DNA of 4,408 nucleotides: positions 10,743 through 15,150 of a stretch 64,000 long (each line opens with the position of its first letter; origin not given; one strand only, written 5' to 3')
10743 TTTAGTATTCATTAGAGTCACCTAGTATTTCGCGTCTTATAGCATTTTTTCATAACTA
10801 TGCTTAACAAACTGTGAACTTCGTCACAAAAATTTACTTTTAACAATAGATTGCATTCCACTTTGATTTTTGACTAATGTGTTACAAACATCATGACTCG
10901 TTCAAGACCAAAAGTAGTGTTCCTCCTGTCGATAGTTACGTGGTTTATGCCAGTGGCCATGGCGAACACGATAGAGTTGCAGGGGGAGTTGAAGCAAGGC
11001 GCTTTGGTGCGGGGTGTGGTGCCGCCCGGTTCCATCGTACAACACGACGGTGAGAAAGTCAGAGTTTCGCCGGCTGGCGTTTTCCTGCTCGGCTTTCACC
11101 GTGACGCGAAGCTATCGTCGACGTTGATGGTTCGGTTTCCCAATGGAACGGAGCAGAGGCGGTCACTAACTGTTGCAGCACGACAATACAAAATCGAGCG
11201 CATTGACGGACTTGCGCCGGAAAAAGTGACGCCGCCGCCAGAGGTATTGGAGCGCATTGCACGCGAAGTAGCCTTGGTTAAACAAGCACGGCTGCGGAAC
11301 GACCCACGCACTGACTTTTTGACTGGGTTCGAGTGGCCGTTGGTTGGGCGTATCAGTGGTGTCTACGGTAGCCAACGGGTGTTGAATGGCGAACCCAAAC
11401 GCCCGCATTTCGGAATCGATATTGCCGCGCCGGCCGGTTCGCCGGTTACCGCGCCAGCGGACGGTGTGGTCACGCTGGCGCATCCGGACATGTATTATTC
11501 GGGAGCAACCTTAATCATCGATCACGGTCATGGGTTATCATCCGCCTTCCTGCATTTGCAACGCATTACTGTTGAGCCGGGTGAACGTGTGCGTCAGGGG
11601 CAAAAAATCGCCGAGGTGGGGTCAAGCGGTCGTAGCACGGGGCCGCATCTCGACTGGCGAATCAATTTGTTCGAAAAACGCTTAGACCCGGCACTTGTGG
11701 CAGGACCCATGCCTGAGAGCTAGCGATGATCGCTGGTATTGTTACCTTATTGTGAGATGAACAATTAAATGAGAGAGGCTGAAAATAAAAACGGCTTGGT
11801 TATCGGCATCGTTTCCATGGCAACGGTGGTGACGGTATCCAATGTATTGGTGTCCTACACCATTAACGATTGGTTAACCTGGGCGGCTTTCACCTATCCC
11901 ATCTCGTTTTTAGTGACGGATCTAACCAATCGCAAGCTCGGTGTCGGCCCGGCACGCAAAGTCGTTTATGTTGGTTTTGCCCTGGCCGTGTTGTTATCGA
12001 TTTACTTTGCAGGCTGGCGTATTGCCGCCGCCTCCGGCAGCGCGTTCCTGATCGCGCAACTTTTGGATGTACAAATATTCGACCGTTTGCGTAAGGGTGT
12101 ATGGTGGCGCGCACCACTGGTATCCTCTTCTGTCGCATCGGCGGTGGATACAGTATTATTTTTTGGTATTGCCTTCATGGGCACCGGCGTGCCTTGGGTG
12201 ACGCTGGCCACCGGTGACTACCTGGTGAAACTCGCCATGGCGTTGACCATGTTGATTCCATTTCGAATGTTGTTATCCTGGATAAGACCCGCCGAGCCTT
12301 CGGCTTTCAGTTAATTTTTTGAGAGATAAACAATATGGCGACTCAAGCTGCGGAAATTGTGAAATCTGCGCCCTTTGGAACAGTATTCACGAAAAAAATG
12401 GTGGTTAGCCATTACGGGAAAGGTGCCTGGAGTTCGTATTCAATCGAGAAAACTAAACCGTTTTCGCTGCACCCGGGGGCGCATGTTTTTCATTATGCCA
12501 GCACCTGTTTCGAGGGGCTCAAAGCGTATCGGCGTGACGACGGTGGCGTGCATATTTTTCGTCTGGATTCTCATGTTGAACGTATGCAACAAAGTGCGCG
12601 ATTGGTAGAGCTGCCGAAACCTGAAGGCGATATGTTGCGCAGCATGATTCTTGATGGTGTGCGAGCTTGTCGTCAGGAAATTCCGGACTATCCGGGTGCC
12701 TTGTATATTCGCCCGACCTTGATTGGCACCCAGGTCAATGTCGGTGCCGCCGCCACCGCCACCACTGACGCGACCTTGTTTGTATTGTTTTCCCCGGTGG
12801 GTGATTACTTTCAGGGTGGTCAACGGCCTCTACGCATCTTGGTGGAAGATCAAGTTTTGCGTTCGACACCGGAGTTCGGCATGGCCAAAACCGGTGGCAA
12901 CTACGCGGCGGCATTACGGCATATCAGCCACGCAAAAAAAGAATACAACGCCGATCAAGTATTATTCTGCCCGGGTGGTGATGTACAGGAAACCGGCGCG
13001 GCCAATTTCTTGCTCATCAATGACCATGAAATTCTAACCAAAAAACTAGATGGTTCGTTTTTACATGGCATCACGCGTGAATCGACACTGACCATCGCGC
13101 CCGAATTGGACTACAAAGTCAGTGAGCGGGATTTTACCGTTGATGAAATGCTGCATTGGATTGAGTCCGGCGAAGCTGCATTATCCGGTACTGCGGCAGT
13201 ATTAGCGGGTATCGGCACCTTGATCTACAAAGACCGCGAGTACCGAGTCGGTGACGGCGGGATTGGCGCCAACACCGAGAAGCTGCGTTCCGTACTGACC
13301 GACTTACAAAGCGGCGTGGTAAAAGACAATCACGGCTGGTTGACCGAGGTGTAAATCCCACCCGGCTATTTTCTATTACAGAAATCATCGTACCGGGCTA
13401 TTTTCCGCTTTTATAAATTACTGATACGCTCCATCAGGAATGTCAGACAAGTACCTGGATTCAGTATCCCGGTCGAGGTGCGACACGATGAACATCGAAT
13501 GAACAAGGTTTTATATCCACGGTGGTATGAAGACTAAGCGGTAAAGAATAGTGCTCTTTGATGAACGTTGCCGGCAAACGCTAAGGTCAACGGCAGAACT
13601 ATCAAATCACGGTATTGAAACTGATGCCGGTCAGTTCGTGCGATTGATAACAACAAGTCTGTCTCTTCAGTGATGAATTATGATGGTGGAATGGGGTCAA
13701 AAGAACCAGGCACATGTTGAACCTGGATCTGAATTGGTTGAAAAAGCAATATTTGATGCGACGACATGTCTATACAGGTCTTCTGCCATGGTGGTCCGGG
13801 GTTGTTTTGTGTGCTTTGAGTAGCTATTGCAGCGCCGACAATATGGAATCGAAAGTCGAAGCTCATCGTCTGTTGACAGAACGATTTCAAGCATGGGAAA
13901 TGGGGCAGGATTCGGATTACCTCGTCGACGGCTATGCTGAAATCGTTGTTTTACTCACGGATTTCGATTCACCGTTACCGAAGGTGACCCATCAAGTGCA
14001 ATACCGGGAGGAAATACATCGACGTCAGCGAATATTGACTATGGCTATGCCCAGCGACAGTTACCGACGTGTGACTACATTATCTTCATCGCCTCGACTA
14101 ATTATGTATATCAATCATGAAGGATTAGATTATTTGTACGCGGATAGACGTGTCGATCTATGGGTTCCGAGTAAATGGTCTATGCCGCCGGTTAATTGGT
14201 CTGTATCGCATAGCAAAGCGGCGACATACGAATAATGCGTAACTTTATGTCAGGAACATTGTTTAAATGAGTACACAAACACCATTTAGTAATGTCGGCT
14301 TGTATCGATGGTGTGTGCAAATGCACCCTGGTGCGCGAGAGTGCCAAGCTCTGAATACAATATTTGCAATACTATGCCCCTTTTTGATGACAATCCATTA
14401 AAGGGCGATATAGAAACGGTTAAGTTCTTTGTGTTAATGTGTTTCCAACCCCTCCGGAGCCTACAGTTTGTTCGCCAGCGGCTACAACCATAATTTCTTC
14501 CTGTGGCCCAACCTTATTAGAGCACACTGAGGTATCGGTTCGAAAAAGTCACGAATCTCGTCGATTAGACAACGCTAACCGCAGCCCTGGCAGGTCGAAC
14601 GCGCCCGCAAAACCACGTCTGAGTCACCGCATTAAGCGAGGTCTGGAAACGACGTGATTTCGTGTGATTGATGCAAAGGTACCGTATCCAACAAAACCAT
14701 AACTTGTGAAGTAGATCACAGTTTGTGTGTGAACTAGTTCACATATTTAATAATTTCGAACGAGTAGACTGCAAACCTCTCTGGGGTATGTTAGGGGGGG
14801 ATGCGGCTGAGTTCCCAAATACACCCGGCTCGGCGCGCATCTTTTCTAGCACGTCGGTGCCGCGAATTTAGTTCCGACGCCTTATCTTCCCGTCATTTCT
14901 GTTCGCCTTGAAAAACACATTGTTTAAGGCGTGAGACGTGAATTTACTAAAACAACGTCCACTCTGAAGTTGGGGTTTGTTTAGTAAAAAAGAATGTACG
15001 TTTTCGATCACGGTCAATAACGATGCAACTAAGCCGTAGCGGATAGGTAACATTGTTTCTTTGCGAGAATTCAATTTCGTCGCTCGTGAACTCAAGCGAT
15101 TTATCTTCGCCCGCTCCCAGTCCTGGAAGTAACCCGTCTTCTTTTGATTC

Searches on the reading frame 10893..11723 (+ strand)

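Call 60: search_protein_families(library=pfam, proteins=[window:10893-11723:+], max_evalue=0.001)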
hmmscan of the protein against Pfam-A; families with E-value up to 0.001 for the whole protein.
window:10893-11723:+ (276 aa): 1 family
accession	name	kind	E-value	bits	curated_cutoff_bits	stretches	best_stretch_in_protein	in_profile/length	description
PF01551.29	Peptidase_M23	-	8.4e-30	103.3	28.7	1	171-266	2-96/96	Peptidase family M23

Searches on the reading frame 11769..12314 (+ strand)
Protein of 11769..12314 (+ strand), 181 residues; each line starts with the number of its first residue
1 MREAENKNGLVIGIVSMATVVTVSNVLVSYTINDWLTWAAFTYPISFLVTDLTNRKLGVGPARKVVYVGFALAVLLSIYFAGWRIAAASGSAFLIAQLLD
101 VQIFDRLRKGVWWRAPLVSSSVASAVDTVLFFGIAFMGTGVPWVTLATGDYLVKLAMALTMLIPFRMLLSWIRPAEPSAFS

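Call 60: search_protein_families(library=pfam, proteins=[window:11769-12314:+], max_evalue=0.001)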
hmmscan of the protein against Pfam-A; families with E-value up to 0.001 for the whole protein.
window:11769-12314:+ (181 aa): 1 family
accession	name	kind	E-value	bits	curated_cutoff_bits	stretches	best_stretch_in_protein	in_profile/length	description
PF02592.20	Vut_1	-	8.9e-25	88.3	27.2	2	81-165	64-148/152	Putative vitamin uptake transporter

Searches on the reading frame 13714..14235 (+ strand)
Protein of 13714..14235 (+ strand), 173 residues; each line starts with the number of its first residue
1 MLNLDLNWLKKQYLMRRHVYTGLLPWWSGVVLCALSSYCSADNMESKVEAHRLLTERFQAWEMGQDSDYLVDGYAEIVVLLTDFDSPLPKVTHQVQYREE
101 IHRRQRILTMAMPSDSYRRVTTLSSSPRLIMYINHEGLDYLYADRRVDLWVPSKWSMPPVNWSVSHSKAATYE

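Call 55: find_homologous_proteins(query=window:13714-14235:+)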
Query window:13714-14235:+ (173 aa): 1 proteins with E <= 0.001 among 57 candidates.
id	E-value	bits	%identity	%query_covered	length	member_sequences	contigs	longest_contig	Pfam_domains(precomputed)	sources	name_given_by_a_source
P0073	7.0e-114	395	100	100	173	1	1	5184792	-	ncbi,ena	-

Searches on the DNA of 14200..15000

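Call 21: search_rna_families(source=window, start=14200, end=15000, threshold=evalue, max_evalue=10)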
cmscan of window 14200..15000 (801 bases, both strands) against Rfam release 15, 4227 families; matches with E-value up to 10: 2.
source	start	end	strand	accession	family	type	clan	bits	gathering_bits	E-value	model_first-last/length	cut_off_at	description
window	14693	14749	-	RF00221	SNORD43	Gene; snRNA; snoRNA; CD-box;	CL00059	16.3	45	2.2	1-64/64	no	Small nucleolar RNA SNORD43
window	14373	14410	-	RF04237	mir-1490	Gene; miRNA;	-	13.8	75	5.5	21-58/77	no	mir-1490 microRNA precursor family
